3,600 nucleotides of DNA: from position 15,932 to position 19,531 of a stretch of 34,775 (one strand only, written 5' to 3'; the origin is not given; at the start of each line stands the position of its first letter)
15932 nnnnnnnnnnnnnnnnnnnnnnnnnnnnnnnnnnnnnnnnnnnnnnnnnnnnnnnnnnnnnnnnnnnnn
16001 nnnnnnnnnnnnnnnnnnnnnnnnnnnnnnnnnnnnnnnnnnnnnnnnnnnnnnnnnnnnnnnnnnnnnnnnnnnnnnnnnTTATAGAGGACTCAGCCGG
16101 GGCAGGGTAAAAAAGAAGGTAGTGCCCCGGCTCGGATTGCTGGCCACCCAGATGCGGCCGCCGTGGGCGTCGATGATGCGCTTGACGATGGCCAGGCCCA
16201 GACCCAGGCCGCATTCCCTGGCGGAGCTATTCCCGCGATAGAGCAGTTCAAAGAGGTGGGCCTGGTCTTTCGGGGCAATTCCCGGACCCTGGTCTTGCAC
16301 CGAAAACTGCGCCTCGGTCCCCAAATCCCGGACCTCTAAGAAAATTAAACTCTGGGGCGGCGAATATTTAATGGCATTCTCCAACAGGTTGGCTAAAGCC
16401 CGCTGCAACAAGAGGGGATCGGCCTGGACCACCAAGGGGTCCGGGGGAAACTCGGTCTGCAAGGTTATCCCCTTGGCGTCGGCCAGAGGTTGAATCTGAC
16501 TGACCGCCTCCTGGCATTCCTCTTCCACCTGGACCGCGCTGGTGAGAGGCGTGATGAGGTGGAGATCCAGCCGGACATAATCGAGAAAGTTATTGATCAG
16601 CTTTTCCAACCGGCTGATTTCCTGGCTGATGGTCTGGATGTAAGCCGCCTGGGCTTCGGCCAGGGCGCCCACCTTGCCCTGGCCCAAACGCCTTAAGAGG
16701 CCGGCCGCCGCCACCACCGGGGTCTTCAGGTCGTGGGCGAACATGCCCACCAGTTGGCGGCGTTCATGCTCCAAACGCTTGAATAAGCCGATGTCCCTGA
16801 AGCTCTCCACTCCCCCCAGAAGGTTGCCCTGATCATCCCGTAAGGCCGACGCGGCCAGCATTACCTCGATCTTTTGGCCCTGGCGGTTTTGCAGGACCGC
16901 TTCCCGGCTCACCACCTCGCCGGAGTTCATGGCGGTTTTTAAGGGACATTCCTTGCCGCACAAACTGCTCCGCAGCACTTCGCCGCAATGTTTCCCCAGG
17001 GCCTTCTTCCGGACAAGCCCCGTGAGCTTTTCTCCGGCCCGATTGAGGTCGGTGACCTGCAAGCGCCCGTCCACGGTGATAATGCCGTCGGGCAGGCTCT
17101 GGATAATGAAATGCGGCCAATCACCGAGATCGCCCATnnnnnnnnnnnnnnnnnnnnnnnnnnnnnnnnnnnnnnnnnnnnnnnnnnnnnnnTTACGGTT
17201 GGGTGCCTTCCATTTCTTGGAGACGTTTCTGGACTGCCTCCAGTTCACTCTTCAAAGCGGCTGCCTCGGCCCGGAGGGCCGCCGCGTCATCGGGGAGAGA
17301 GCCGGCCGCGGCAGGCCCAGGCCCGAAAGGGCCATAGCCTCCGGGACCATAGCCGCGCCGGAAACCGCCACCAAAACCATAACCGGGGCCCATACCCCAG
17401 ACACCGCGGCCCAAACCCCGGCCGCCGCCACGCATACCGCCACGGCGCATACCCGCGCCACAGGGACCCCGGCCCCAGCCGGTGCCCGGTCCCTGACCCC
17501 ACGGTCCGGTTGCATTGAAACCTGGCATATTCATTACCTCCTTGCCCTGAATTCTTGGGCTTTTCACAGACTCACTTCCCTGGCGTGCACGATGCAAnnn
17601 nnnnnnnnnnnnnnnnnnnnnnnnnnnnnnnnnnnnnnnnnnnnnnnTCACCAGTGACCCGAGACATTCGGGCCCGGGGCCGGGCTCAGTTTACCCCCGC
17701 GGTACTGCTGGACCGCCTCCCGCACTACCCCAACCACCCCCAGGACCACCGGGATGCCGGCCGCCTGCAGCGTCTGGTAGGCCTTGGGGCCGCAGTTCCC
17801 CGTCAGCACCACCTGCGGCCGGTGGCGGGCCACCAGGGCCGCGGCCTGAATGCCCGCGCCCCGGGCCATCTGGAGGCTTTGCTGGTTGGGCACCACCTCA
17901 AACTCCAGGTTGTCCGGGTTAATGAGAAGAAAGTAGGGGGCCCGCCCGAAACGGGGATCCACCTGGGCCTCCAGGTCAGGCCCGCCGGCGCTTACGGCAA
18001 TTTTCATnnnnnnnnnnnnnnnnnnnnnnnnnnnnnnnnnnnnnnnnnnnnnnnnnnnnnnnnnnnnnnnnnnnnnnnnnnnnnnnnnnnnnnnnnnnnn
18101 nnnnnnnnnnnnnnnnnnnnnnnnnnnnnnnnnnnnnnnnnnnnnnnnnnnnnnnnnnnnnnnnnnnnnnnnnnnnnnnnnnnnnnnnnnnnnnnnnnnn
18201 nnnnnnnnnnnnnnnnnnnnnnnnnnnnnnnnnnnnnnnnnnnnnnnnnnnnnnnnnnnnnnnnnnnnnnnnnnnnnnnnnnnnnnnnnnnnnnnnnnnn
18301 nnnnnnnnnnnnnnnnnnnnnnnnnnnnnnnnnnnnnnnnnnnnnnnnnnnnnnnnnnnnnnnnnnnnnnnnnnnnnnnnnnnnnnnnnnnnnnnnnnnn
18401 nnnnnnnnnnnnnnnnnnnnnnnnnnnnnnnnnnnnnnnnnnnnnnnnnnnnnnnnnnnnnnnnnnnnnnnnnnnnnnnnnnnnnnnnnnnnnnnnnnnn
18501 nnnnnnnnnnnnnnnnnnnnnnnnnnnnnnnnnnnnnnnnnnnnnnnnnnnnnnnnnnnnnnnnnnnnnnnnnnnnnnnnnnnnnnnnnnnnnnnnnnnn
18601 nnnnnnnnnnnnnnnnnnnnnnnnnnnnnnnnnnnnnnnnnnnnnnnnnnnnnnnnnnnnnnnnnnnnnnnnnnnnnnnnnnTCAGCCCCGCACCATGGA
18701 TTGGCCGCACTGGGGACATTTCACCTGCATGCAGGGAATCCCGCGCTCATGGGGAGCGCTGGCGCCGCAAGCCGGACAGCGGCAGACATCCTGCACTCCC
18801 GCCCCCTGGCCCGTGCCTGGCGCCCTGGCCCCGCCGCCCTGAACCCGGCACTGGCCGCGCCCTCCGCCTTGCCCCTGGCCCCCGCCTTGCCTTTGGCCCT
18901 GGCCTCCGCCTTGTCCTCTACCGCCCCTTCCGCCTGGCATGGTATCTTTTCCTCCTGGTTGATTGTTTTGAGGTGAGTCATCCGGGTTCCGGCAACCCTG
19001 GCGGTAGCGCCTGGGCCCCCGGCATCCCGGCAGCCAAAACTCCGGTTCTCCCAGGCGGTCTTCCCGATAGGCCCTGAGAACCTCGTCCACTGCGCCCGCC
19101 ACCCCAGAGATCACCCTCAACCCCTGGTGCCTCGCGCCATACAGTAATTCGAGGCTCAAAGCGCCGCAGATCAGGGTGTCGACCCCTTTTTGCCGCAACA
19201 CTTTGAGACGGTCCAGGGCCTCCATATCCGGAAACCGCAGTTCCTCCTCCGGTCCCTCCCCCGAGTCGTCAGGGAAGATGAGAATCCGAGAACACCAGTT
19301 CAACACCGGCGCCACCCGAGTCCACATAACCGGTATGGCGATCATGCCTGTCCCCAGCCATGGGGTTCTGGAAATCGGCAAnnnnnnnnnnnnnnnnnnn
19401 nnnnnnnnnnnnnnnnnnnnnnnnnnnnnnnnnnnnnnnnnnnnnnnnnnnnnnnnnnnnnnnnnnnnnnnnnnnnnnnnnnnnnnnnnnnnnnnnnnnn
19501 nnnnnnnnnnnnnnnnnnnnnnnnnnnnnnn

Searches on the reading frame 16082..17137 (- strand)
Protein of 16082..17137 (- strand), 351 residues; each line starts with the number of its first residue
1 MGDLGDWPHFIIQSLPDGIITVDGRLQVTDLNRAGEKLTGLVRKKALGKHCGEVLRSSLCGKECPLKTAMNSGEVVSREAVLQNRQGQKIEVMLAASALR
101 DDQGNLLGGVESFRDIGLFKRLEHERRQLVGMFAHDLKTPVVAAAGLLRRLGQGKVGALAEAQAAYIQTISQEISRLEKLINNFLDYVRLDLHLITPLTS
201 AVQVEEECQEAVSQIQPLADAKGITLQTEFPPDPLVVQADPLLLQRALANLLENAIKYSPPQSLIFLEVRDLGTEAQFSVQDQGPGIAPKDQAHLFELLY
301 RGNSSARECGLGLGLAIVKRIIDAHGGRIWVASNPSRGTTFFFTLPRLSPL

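Call 8: search_protein_families(library=pfam, proteins=[window:16082-17137:-], max_evalue=0.01)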
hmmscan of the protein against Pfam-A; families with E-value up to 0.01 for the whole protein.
window:16082-17137:- (351 aa): 7 families
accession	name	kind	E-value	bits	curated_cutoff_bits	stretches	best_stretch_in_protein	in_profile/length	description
PF02518.31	HATPase_c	-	7e-29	101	26.4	1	240-347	2-109/111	Histidine kinase-, DNA gyrase B-, and HSP90-like ATPase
PF00512.31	HisKA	-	4.5e-13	49.5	26.9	1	126-191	2-64/66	His Kinase A (phospho-acceptor) domain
PF13426.13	PAS_9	-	1.2e-12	48.4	27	1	16-116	1-101/103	PAS domain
PF00989.32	PAS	-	1.1e-10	41.9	22.6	1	10-116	5-113/113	PAS fold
PF08448.16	PAS_4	-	1.2e-10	42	23.1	1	14-118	3-107/110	PAS fold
PF13188.13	PAS_8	-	0.00023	21.4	21.8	1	11-55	6-47/65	PAS domain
PF13581.12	HATPase_c_2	-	0.00084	19.8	27.4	1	247-323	39-110/127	Histidine kinase-like ATPase domain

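Call 9: search_protein_families(library=ncbifam, proteins=[window:16082-17137:-], max_evalue=0.01)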
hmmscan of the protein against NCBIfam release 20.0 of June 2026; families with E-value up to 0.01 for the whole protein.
window:16082-17137:- (351 aa): 86 families (the best 25 are shown)
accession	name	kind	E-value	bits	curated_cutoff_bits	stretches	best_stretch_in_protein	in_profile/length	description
NF046044.1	PnpS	equivalog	4.2e-55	187.4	400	1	11-346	60-390/390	two-component system histidine kinase PnpS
TIGR02966.1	phoR_proteo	equivalog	3.4e-53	180.8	334.2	1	12-344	12-332/333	phosphate regulon sensor histidine kinase PhoR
NF033092.0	HK_WalK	equivalog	5.1e-49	167.3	725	1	11-346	263-593/594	cell wall metabolism sensor histidine kinase WalK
NF008468.0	PRK11360.1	equivalog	2.4e-47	161.7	646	1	9-347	271-608/616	two-component system sensor histidine kinase AtoS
NF006800.0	PRK09303.1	equivalog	2e-44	152.1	342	1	118-346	144-376/383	histidine kinase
TIGR01386.1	cztS_silS_copS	subfamily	3.7e-39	135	292.55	1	133-346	248-457/457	heavy metal sensor histidine kinase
NF045595.1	HK_scytonemin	equivalog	2.1e-36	125.5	865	1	118-347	407-635/637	scytonemin biosynthesis sensor histidine kinase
NF033091.0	HK_VanS_ACDEFG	equivalog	1.2e-35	123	400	1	123-345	71-292/293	vancomycin resistance histidine kinase VanS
NF007793.0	PRK10490.1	equivalog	2.9e-34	118.2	1123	1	123-347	661-882/895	two-component system sensor histidine kinase KdpD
NF041880.1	EPS_EpsF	equivalog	4.5e-34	117.8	900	1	70-346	210-492/492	response regulator EpsF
NF008312.0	PRK11100.1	equivalog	5.3e-34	117.9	356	1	128-347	258-474/477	two-component system sensor histidine kinase CreC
NF047874.1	MASE3_PAS_HK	subfamily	1.4e-33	116.6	560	1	11-347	270-625/655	MASE3 domain-containing sensor histidine kinase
NF041832.1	near_NosP_CTERM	subfamily_domain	2.2e-33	115.9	400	1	129-347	10-225/370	NahK/ErcS family hybrid sensor histidine kinase/response regulator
NF041735.1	hist_kin_RppB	equivalog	5.9e-33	114.3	400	1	127-346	217-438/438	two-component system sensor histidine kinase RppB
NF007004.0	PRK09467.1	equivalog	1.7e-32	112.8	415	1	120-346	226-435/440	two-component system sensor histidine kinase EnvZ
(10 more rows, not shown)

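Call 49: find_homologous_proteins(query=window:16085-17137:-, max_evalue=1e-20)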
Query window:16085-17137:- (351 aa): 2505 proteins with E <= 1e-20 among 8000 candidates; the best 120 are listed.
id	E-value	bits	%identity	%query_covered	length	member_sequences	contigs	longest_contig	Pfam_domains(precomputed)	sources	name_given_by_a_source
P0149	4.6e-228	774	100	100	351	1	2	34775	PF13426.14,PF08448.17,PF02518.32,PF00512.32,PF00989.32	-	-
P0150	1.6e-201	687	89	100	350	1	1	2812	PF13426.14,PF13188.14,PF08448.17,PF02518.32,PF00512.32,PF00989.32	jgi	jgi:PAS domain S-box-containing protein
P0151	4.4e-195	666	86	99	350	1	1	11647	PF13426.14,PF08448.17,PF02518.32,PF00512.32,PF00989.32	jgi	jgi:two-component system phosphate regulon sensor histidine kinase PhoR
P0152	2.3e-193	660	86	100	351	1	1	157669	PF13426.14,PF08448.17,PF02518.32,PF00512.32,PF00989.32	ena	-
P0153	1.3e-192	658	85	99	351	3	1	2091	PF13426.14,PF08448.17,PF02518.32,PF00512.32,PF00989.32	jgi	jgi:PAS domain S-box-containing protein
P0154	2.2e-191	654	84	100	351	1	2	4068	PF13426.14,PF13188.14,PF08448.17,PF02518.32,PF00512.32,PF00989.32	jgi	jgi:two-component system phosphate regulon sensor histidine kinase PhoR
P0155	2.3e-191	653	84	99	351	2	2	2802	PF13426.14,PF13188.14,PF08448.17,PF02518.32,PF00512.32,PF00989.32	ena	-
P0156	3.5e-191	653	84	99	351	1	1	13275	PF13426.14,PF08448.17,PF02518.32,PF00512.32,PF00989.32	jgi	jgi:PAS domain S-box-containing protein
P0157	3.8e-191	653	86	100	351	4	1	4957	PF13426.14,PF13188.14,PF08448.17,PF02518.32,PF00512.32,PF00989.32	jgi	jgi:two-component system, OmpR family, phosphate regulon sensor histidine kinase PhoR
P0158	1.2e-190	651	84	100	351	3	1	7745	PF13426.14,PF13188.14,PF08448.17,PF02518.32,PF00512.32,PF00989.32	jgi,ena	-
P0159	1.2e-188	644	82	100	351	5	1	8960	PF13426.14,PF08448.17,PF02518.32,PF00512.32,PF00989.32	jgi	jgi:two-component system, OmpR family, phosphate regulon sensor histidine kinase PhoR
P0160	5.7e-188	642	82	99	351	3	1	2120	PF13426.14,PF13581.13,PF08448.17,PF02518.32,PF00512.32,PF00989.32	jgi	jgi:PAS domain S-box-containing protein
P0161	3.2e-186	637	82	99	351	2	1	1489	PF13426.14,PF08448.17,PF02518.32,PF00512.32,PF00989.32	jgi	jgi:PAS domain S-box-containing protein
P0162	6.9e-186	635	81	99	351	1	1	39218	PF13426.14,PF08448.17,PF02518.32,PF00512.32,PF00989.32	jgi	jgi:PAS domain S-box-containing protein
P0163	2.7e-185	633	82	100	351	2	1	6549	PF13426.14,PF08448.17,PF02518.32,PF00512.32,PF00989.32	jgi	jgi:two-component system phosphate regulon sensor histidine kinase PhoR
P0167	2.9e-184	630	81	100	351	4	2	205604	PF13426.14,PF13188.14,PF08448.17,PF02518.32,PF00512.32,PF00989.32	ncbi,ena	-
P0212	6.4e-157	540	69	98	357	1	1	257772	PF13426.14,PF13188.14,PF08448.17,PF02518.32,PF00512.32,PF00989.32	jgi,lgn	-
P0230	9.6e-155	533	68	99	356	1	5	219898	PF13426.14,PF13188.14,PF13581.13,PF08448.17,PF02518.32,PF00512.32,PF00989.32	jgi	jgi:two-component system, OmpR family, phosphate regulon sensor histidine kinase PhoR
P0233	1.3e-154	533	68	97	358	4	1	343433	PF13426.14,PF13188.14,PF08448.17,PF02518.32,PF00512.32,PF00989.32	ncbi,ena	-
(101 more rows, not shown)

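Call 51: find_encoding_contigs(protein=P0233, flank=10000, max_places=1)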
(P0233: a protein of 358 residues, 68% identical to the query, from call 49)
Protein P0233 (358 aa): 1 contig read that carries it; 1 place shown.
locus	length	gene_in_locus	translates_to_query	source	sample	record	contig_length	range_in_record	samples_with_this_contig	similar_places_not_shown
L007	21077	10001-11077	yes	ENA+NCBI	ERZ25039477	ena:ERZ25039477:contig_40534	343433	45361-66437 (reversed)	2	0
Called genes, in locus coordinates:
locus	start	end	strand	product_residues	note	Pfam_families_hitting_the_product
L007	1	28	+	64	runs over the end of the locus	-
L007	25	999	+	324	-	PF04055:Radical_SAM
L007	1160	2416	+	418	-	PF01656:CbiA, PF02374:ArsA_ATPase (faint), PF10609:ParA, PF13614:AAA_31 (weak), PF02579:Nitro_FeMo-Co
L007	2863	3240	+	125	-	PF02579:Nitro_FeMo-Co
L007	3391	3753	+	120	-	PF02579:Nitro_FeMo-Co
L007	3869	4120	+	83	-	PF21349:RUBY_RBDX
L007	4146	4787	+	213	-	PF23023:Anti-Pycsar_Apyc1, PF00753:Lactamase_B, PF12706:Lactamase_B_2 (weak)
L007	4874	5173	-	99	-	-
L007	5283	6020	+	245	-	PF02535:Zip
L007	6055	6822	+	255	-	PF04055:Radical_SAM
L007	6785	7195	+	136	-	PF13186:SPASM (weak)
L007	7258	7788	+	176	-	PF01545:Cation_efflux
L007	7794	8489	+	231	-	PF16916:ZT_dimer, PF02579:Nitro_FeMo-Co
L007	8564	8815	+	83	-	-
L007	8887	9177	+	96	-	PF17253:DUF5320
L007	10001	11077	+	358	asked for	PF00989:PAS, PF08448:PAS_4, PF13188:PAS_8 (weak), PF13426:PAS_9, PF00512:HisKA, PF02518:HATPase_c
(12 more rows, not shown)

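Call 52: find_encoding_contigs(protein=P0212, flank=10000, max_places=1)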
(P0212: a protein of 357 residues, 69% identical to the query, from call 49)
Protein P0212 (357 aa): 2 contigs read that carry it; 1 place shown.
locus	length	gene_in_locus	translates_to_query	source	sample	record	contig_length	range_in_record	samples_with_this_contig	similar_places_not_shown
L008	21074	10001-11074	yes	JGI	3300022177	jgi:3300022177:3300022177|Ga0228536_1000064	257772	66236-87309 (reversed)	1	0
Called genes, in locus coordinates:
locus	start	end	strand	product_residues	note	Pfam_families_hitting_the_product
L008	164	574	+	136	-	-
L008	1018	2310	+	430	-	PF00989:PAS (weak), PF08448:PAS_4, PF13426:PAS_9, PF00158:Sigma54_activat, PF14532:Sigma54_activ_2, PF07728:AAA_5, PF25601:AAA_lid_14, PF02954:HTH_8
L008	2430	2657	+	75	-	-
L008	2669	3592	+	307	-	PF01656:CbiA, PF02374:ArsA_ATPase (weak), PF10609:ParA, PF13614:AAA_31 (weak)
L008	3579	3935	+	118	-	PF02579:Nitro_FeMo-Co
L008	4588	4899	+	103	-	PF17253:DUF5320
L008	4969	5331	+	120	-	PF02579:Nitro_FeMo-Co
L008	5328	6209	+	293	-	PF01656:CbiA, PF10609:ParA (weak), PF13614:AAA_31 (faint), PF12838:Fer4_7 (faint), PF13187:Fer4_9 (faint), PF00037:Fer4 (weak), PF13237:Fer4_10 (weak), PF14697:Fer4_21 (weak), +1 more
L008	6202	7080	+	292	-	PF01656:CbiA, PF10609:ParA (faint), PF12838:Fer4_7 (faint), PF00037:Fer4, PF12837:Fer4_6 (weak), PF13237:Fer4_10 (weak), PF14697:Fer4_21, PF00037:Fer4 (weak), +2 more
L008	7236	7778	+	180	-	PF00891:Methyltransf_2, PF13489:Methyltransf_23, PF01209:Ubie_methyltran (weak), PF05175:MTS, PF13847:Methyltransf_31, PF08241:Methyltransf_11, PF08242:Methyltransf_12, PF13649:Methyltransf_25, +1 more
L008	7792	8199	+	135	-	PF02579:Nitro_FeMo-Co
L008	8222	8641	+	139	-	PF01592:NifU_N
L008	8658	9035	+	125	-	PF00072:Response_reg (weak)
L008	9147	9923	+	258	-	PF00378:ECH_1, PF16113:ECH_2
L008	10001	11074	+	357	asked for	PF00989:PAS, PF08448:PAS_4, PF13188:PAS_8 (faint), PF13426:PAS_9, PF00512:HisKA, PF02518:HATPase_c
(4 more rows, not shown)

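Call 64: find_encoding_contigs(protein=P0152, flank=10000, max_places=1)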
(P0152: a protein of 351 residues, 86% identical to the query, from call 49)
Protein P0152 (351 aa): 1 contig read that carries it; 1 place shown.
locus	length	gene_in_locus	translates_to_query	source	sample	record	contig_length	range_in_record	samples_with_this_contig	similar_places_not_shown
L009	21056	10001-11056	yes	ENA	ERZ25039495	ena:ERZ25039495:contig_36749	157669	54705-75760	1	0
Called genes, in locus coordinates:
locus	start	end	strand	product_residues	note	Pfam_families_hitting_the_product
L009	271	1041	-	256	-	PF01255:Prenyltransf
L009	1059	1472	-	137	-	PF01765:RRF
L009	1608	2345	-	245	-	PF00696:AA_kinase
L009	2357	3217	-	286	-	PF00889:EF_TS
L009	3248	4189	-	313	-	PF00318:Ribosomal_S2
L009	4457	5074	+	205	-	-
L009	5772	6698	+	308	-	PF00158:Sigma54_activat, PF14532:Sigma54_activ_2, PF07728:AAA_5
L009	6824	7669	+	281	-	PF01209:Ubie_methyltran, PF13489:Methyltransf_23, PF03141:Methyltransf_29 (weak), PF13847:Methyltransf_31, PF08241:Methyltransf_11, PF08242:Methyltransf_12, PF13649:Methyltransf_25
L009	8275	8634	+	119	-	PF02579:Nitro_FeMo-Co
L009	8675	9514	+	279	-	PF12146:Hydrolase_4, PF00561:Abhydrolase_1, PF12697:Abhydrolase_6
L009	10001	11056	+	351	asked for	PF00989:PAS, PF08448:PAS_4, PF13426:PAS_9, PF00512:HisKA, PF02518:HATPase_c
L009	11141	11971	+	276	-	PF02596:DUF169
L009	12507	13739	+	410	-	PF14659:Phage_int_SAM_3 (faint), PF00589:Phage_integrase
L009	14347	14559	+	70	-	-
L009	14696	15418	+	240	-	-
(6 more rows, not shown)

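Call 65: find_encoding_contigs(protein=P0230, flank=10000, max_places=1)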
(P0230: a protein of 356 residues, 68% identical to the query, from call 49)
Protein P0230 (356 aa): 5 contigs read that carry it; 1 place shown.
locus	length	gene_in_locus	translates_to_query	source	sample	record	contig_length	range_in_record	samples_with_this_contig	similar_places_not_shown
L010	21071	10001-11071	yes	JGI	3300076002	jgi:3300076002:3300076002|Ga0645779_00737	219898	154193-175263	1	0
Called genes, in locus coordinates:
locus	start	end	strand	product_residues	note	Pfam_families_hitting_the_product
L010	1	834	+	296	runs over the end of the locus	PF01656:CbiA, PF10609:ParA (faint), PF12838:Fer4_7 (faint), PF00037:Fer4 (faint), PF13237:Fer4_10 (faint), PF14697:Fer4_21 (weak)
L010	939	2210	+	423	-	PF00989:PAS (weak), PF08448:PAS_4, PF13426:PAS_9, PF00158:Sigma54_activat, PF14532:Sigma54_activ_2, PF07728:AAA_5, PF25601:AAA_lid_14, PF02954:HTH_8, +1 more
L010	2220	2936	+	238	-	PF01209:Ubie_methyltran, PF05148:Methyltransf_8 (weak), PF02353:CMAS (weak), PF13489:Methyltransf_23, PF13847:Methyltransf_31, PF08241:Methyltransf_11, PF08242:Methyltransf_12, PF13649:Methyltransf_25, +4 more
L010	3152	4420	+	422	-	PF01656:CbiA, PF02374:ArsA_ATPase (weak), PF09140:MipZ (faint), PF10609:ParA, PF13614:AAA_31 (weak), PF02579:Nitro_FeMo-Co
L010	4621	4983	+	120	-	PF02579:Nitro_FeMo-Co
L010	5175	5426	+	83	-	PF21349:RUBY_RBDX (weak)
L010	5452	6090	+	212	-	PF23023:Anti-Pycsar_Apyc1, PF00753:Lactamase_B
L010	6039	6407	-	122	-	-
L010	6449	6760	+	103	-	-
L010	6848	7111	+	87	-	PF00578:AhpC-TSA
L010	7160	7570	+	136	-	PF00578:AhpC-TSA, PF10417:1-cysPrx_C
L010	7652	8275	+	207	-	PF01545:Cation_efflux, PF02579:Nitro_FeMo-Co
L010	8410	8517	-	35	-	-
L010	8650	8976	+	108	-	-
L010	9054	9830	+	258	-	PF00378:ECH_1, PF16113:ECH_2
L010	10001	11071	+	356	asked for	PF00989:PAS, PF08448:PAS_4, PF13188:PAS_8 (weak), PF13426:PAS_9, PF00512:HisKA, PF02518:HATPase_c, PF13581:HATPase_c_2 (weak)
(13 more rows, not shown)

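Call 66: find_encoding_contigs(protein=P0167, flank=10000, max_places=1)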
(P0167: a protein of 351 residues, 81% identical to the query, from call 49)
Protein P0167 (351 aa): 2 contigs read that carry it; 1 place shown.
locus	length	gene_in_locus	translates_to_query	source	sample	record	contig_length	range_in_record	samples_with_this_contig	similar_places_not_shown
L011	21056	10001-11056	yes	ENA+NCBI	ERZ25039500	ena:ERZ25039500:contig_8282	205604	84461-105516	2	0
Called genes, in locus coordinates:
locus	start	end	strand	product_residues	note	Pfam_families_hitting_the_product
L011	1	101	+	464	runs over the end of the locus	-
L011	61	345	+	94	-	-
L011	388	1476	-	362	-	PF13431:TPR_17 (faint), PF13428:TPR_14 (faint), PF13371:TPR_9 (faint), PF21033:RMD1-3 (faint), PF23914:TPR_CcmH_CycH (weak), PF00515:TPR_1 (weak), PF07719:TPR_2 (weak), PF14559:TPR_19 (weak), +10 more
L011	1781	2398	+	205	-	-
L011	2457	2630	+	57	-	-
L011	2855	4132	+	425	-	PF00989:PAS (weak), PF08448:PAS_4, PF13426:PAS_9, PF00158:Sigma54_activat, PF14532:Sigma54_activ_2, PF07728:AAA_5, PF25601:AAA_lid_14, PF02954:HTH_8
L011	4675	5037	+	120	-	PF02579:Nitro_FeMo-Co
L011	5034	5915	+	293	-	PF01656:CbiA, PF10609:ParA (faint), PF13614:AAA_31 (faint), PF12838:Fer4_7 (faint), PF00037:Fer4 (weak), PF13237:Fer4_10 (weak), PF14697:Fer4_21 (weak), PF13187:Fer4_9 (weak), +1 more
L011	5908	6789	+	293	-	PF01656:CbiA, PF10609:ParA (faint), PF12838:Fer4_7 (faint), PF00037:Fer4, PF12837:Fer4_6 (weak), PF13237:Fer4_10 (weak), PF14697:Fer4_21, PF00037:Fer4 (weak), +2 more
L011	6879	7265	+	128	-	PF02579:Nitro_FeMo-Co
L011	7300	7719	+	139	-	PF01592:NifU_N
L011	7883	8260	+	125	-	PF00072:Response_reg (weak)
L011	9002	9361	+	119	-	PF02579:Nitro_FeMo-Co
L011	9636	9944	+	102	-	-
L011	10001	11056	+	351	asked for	PF00989:PAS, PF13188:PAS_8 (weak), PF08448:PAS_4, PF13426:PAS_9, PF00512:HisKA, PF02518:HATPase_c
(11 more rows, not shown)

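Call 75: find_encoding_contigs(protein=P0149, flank=3000, max_places=3)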
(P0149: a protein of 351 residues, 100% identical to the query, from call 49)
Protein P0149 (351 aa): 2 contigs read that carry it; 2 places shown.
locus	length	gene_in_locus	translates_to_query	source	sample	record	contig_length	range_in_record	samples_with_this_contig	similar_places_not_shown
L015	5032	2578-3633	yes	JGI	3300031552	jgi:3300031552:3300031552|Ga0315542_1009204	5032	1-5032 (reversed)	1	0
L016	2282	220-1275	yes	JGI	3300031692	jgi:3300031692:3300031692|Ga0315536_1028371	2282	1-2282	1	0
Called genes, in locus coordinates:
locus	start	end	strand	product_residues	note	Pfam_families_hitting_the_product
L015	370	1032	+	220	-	-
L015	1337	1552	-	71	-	-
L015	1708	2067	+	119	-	PF02579:Nitro_FeMo-Co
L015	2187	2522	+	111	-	-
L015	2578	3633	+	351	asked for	PF00989:PAS, PF08448:PAS_4, PF13426:PAS_9, PF00512:HisKA, PF02518:HATPase_c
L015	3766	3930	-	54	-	-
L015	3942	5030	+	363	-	?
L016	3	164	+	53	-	?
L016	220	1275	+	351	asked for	PF00989:PAS, PF08448:PAS_4, PF13426:PAS_9, PF00512:HisKA, PF02518:HATPase_c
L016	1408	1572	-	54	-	-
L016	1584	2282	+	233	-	?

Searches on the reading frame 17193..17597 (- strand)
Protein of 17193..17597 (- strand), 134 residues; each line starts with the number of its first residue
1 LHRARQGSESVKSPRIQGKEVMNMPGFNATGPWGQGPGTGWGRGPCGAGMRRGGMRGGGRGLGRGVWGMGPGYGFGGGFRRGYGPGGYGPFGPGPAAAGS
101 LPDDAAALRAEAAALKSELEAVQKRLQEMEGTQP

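Call 12: search_protein_families(library=pfam, proteins=[window:17193-17597:-], max_evalue=0.001)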
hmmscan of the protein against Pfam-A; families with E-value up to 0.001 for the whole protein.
window:17193-17597:- (134 aa): 1 family
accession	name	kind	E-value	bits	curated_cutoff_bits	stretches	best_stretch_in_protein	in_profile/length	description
PF17253.7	DUF5320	-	6.5e-18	66.2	27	1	24-129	1-99/99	Family of unknown function (DUF5320)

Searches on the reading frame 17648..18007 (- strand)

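Call 47: search_protein_families(library=pfam, proteins=[window:17648-18007:-], max_evalue=1)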
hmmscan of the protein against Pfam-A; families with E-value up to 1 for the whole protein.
window:17648-18007:- (119 aa): 1 family
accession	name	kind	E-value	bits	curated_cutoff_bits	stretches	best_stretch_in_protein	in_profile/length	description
PF02579.22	Nitro_FeMo-Co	-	3.9e-19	69.2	26.3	1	13-103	2-93/94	Dinitrogenase iron-molybdenum cofactor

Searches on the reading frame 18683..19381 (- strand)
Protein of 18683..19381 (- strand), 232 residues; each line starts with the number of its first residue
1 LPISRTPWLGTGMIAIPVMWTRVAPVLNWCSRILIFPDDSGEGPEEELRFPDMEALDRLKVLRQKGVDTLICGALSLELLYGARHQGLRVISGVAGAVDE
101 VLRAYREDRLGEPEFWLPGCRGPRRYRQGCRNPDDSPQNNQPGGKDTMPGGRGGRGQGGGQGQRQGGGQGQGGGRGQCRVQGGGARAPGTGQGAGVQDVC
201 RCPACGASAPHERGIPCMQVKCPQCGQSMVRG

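Call 12: search_protein_families(library=pfam, proteins=[window:18683-19381:-], max_evalue=0.001)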
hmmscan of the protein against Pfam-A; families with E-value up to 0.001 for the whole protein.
window:18683-19381:- (232 aa): 1 family
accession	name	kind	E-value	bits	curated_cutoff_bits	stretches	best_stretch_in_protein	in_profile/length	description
PF02579.22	Nitro_FeMo-Co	-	4.3e-05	24.2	26.3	1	29-106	11-93/94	Dinitrogenase iron-molybdenum cofactor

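Call 47: search_protein_families(library=pfam, proteins=[window:18683-19381:-], max_evalue=1)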
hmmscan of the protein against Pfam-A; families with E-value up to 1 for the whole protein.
window:18683-19381:- (232 aa): 4 families
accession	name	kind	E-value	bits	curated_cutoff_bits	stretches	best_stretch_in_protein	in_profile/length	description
PF02579.22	Nitro_FeMo-Co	-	4.3e-05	24.2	26.3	1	29-106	11-93/94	Dinitrogenase iron-molybdenum cofactor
PF13248.11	Zn_ribbon_3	-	0.15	12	27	0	220-227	3-10/26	zinc-ribbon domain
PF01396.24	Zn_ribbon_Top1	-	0.6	10.4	32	1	219-230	1-12/39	Topoisomerase DNA binding C4 zinc finger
PF22191.2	IBR_1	-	0.82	10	27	1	200-227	4-29/47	IBR domain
